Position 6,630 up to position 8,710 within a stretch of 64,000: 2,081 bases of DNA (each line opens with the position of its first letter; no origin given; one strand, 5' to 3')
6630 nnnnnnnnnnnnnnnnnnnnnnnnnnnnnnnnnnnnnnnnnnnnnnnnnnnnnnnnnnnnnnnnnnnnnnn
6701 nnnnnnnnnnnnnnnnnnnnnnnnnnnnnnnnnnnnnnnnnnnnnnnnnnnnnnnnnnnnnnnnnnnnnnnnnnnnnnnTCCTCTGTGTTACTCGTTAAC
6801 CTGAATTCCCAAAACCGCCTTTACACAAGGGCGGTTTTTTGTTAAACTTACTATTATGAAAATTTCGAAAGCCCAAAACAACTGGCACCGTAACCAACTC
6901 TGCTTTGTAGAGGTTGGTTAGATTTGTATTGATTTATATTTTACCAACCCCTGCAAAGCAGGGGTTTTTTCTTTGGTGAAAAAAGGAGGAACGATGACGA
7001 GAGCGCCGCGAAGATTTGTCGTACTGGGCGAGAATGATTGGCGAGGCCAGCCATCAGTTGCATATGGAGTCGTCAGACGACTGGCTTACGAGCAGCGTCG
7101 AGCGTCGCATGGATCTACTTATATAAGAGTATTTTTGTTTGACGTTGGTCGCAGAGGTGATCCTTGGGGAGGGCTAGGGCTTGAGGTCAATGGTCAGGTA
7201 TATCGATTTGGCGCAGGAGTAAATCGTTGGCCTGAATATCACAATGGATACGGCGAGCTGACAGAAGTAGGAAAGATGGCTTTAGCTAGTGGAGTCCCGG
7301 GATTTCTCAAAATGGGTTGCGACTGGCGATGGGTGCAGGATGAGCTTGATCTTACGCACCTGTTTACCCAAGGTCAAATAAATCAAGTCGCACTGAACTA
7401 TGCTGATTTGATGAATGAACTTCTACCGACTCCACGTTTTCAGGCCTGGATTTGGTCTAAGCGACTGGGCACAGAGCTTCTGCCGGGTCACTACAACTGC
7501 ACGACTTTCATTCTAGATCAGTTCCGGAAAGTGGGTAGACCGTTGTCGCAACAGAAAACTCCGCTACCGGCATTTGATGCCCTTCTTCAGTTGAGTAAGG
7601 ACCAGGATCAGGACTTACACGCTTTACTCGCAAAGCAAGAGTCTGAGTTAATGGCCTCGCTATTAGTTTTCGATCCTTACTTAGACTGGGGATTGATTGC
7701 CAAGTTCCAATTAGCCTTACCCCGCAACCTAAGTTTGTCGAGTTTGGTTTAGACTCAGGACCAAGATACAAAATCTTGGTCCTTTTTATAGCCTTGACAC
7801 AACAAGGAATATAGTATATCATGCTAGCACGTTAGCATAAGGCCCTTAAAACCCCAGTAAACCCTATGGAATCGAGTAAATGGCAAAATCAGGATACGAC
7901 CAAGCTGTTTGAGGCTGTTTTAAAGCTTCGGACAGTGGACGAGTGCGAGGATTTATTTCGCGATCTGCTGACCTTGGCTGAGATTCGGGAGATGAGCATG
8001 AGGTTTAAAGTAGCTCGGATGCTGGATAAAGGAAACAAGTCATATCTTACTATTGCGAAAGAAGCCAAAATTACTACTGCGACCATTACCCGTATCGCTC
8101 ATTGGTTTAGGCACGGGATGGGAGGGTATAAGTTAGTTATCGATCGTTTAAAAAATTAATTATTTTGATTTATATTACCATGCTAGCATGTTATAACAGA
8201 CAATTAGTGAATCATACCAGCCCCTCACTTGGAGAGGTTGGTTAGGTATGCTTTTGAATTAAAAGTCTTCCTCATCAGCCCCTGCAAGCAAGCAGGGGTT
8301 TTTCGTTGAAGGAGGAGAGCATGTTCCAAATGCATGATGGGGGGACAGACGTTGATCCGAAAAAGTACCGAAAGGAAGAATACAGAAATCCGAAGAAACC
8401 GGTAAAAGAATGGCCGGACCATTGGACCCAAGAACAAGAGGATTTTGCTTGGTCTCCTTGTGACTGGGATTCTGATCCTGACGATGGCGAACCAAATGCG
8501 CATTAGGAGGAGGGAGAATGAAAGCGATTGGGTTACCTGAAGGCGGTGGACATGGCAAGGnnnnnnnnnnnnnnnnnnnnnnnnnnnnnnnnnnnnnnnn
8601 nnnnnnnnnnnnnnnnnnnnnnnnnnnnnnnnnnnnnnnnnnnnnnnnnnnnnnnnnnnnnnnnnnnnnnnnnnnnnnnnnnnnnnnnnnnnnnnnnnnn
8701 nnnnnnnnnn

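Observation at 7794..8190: YerC/TrpR-like regulator bracketed by CTAG-core palindromes; the downstream site could control the LOG-like operon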

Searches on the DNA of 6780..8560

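Call 22: search_rna_families(source=window, start=6780, end=8560, threshold=evalue, max_evalue=10, show_alignments=3)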
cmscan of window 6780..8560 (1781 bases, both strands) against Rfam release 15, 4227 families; matches with E-value up to 10: 22.
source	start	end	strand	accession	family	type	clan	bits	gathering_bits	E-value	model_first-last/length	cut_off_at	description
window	6891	6970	+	RF03835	mir-955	Gene; miRNA;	-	28.2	50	0.0011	1-81/81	no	mir-955 microRNA precursor family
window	6906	6972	+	RF00079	OmrA-B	Gene; sRNA;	-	26.4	40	0.023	1-87/87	no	OmrA-B family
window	6893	6969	+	RF02701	PsrR1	Gene; sRNA;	-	26.4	42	0.027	1-79/79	no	Photosynthesis regulatory RNA1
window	6890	6968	+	RF03857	mir-3129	Gene; miRNA;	-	24.5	90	0.05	1-82/82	no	mir-3129 microRNA precursor family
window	8232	8303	+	RF02701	PsrR1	Gene; sRNA;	-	23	42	0.17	1-79/79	no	Photosynthesis regulatory RNA1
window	6811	6868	-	RF02844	RefA9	Gene; antisense;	-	22.7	49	1.4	1-64/64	no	Enterococcus sRNA A9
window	6795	6943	+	RF02375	Aar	Gene; sRNA;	-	21.7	60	2.4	1-191/191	no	Aar sRNA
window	6886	6972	+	RF00513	Trp_leader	Cis-reg; leader;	-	21.2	41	0.25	1-100/100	no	Tryptophan operon leader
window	8241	8341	+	RF01027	mir-765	Gene; miRNA;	-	20.4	130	0.64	1-114/114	no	mir-765 microRNA precursor family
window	6897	6964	+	RF03238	mir-1542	Gene; miRNA;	-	20.1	70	0.62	1-72/72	no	mir-1542 microRNA precursor family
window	6900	6961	-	RF04087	MIR5565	Gene; miRNA;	-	19.4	80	0.56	25-87/109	no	MIR5565 microRNA precursor family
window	7757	7789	+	RF04344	Plastid-psbA-3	Cis-reg;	CL00153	19.4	48.4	2.5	1-57/57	no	Plastid-psbA-3 3UTR RNA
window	6897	6964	+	RF01916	mir-988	Gene; miRNA;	-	19.2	72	1.2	1-80/80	no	mir-988 microRNA precursor family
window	8216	8299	-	RF03191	mir-1913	Gene; miRNA;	-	18.4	105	2.3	1-80/80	no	mir-1913 microRNA precursor family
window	8219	8300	-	RF03594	mir-3817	Gene; miRNA;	-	18.3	90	2.8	1-89/89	no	mir-3817 microRNA precursor family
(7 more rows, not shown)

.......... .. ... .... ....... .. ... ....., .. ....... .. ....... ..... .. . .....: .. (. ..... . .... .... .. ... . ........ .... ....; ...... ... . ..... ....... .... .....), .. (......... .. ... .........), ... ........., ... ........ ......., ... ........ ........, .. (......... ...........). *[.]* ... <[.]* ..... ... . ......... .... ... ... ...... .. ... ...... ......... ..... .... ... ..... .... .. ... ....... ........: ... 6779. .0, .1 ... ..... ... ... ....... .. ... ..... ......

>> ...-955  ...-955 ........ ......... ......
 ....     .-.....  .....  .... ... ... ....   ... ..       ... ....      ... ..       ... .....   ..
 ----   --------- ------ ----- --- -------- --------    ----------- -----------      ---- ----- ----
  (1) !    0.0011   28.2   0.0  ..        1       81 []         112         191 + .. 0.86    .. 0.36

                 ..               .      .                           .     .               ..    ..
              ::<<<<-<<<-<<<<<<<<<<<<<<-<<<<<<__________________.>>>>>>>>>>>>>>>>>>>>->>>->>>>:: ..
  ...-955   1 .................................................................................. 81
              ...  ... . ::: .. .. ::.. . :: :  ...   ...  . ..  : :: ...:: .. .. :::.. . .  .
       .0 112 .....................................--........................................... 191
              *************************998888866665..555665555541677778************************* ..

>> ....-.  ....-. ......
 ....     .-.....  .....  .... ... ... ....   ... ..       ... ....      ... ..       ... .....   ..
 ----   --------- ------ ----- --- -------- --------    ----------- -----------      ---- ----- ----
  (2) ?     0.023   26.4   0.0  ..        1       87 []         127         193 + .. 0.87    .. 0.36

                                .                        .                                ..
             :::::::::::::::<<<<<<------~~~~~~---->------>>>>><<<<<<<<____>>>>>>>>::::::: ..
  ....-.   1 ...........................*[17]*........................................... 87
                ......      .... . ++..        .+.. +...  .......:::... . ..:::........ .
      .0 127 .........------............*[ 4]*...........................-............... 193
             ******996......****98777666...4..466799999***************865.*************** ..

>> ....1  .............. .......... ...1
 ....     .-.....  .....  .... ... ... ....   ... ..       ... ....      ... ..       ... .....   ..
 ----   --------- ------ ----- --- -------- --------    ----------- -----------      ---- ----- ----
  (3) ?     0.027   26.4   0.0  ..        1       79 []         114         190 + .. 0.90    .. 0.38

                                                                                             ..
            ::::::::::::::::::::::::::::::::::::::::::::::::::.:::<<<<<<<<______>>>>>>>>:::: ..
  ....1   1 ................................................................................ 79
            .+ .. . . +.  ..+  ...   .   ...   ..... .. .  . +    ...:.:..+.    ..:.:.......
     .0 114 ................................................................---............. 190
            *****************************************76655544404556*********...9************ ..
